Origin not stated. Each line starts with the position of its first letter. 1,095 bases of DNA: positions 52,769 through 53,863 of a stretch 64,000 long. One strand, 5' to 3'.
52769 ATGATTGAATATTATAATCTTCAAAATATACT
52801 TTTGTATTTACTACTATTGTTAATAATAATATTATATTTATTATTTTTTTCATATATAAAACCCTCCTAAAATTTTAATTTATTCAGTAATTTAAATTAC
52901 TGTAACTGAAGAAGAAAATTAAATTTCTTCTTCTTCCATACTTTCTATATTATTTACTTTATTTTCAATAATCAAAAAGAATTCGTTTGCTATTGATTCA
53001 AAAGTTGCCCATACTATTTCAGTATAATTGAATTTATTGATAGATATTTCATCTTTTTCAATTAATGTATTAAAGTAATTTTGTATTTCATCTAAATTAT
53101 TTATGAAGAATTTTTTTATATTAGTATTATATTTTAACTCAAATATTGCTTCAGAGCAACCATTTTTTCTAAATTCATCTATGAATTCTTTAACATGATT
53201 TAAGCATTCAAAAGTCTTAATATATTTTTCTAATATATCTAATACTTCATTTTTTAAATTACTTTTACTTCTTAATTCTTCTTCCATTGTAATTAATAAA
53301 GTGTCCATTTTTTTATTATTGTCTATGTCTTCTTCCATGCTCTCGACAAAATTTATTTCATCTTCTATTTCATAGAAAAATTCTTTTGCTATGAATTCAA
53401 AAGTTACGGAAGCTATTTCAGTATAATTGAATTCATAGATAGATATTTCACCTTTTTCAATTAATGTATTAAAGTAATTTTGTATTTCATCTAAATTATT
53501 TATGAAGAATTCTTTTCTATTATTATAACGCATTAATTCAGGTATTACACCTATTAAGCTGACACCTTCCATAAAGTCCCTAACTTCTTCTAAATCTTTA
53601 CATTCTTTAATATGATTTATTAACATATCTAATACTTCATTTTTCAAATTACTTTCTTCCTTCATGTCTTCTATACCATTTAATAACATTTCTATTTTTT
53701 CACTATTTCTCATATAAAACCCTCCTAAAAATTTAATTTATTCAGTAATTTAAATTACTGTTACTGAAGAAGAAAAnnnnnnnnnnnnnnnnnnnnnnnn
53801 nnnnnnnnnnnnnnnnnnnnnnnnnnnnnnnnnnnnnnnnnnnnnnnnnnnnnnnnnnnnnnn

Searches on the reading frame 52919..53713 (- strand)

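Call 14: search_protein_families(library=pfam, proteins=[window:52919-53713:-], max_evalue=0.01)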
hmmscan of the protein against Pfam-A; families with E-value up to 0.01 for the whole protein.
window:52919-53713:- (264 aa): 2 families
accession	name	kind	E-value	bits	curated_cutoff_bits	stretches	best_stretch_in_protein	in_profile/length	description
PF23864.1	DUF7222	-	1.5e-07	32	27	1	168-245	11-79/108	Domain of unknown function (DUF7222)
PF11567.13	PfUIS3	-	0.0091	16.8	25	0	64-113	44-92/101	Plasmodium falciparum UIS3 membrane protein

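Call 74: search_protein_families(library=phrogs, proteins=[window:52919-53713:-], max_evalue=0.01)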
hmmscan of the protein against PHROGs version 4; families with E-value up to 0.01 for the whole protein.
window:52919-53713:- (264 aa): 2 families
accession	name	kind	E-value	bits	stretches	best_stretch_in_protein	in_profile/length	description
phrog_2543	-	unknown function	0.00014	23.1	0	176-244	15-84/157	-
phrog_28316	-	unknown function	0.0095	17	0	184-258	29-102/148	-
